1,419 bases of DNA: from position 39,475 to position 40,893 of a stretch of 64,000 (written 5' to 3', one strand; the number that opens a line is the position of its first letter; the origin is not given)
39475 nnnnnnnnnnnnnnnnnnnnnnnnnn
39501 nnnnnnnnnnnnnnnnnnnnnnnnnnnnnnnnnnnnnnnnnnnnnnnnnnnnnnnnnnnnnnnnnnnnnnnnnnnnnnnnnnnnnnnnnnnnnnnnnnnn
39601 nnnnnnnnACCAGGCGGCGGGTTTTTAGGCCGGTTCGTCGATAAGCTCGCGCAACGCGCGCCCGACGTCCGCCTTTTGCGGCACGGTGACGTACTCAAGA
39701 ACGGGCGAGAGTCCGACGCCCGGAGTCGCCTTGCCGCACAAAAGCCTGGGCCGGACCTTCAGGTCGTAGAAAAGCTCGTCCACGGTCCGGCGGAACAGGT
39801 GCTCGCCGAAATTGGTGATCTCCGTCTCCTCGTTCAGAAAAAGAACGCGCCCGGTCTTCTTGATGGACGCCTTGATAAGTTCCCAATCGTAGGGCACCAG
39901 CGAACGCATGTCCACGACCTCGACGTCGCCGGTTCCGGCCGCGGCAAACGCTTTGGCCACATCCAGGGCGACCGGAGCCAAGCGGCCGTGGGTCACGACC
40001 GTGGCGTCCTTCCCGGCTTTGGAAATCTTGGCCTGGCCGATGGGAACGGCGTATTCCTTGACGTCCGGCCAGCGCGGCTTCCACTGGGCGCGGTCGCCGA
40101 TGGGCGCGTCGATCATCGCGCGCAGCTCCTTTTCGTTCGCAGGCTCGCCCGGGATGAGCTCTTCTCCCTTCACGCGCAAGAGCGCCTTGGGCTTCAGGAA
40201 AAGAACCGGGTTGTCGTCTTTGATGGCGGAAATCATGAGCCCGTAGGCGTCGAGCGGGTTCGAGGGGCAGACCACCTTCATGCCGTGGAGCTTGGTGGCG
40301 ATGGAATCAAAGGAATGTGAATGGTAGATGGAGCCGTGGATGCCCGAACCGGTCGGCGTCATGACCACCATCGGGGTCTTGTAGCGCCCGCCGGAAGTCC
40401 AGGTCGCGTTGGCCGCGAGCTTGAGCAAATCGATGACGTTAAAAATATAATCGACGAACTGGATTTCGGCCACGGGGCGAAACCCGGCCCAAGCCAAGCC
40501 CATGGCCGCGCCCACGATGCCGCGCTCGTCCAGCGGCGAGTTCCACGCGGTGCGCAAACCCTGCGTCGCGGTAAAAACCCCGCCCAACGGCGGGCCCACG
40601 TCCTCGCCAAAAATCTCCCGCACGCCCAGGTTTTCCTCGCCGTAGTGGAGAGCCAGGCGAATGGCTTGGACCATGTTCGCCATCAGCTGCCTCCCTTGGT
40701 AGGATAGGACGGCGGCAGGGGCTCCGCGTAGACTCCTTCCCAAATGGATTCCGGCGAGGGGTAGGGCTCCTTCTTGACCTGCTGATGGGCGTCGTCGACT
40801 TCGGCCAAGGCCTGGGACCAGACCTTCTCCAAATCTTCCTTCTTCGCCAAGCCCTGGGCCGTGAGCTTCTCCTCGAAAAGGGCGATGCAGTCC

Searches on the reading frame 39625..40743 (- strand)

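Call 3: search_protein_families(library=pfam, proteins=[window:39625-40743:-], max_evalue=0.01)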
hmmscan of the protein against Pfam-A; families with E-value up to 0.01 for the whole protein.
window:39625-40743:- (372 aa): 2 families
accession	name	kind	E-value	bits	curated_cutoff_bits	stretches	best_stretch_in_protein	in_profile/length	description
PF02780.25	Transketolase_C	-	1.1e-23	83.9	25.9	1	236-360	1-124/124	Transketolase, C-terminal domain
PF02779.29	Transket_pyr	-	3.5e-20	72.8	27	1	44-190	25-173/174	Transketolase, pyrimidine binding domain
